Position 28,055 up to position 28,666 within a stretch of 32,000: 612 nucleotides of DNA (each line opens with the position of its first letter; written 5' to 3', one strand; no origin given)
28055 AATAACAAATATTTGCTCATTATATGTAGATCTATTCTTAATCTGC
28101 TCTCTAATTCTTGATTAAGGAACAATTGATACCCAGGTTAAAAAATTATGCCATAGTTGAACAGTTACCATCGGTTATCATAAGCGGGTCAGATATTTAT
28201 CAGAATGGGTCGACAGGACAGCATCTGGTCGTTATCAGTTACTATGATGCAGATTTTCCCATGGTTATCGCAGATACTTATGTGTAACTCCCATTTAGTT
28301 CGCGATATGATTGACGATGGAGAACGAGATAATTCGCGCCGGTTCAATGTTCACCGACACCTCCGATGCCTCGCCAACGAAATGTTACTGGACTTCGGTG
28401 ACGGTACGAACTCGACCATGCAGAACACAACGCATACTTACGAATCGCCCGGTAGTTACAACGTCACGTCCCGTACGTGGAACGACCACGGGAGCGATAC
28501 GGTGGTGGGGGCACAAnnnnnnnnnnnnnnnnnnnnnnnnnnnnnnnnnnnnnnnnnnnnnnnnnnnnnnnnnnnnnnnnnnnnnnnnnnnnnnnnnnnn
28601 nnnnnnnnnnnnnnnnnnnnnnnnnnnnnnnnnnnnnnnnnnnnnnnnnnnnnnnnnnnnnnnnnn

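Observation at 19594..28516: recQ split at helicase motif II by an 8.9-kb insert bracketed by a perfect 12-bp direct repeat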

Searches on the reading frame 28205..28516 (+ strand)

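Call 6: search_protein_families(library=pfam, proteins=[window:28205-28516:+], max_evalue=0.01)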
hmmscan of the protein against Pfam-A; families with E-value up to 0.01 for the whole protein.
window:28205-28516:+ (104 aa): 2 families
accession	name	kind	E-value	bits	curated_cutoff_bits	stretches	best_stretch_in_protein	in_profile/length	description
PF18911.6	PKD_4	-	7.8e-10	39.1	27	1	62-99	39-76/85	PKD domain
PF00801.26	PKD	-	5.9e-09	36.2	23.5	1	61-99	33-73/80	PKD domain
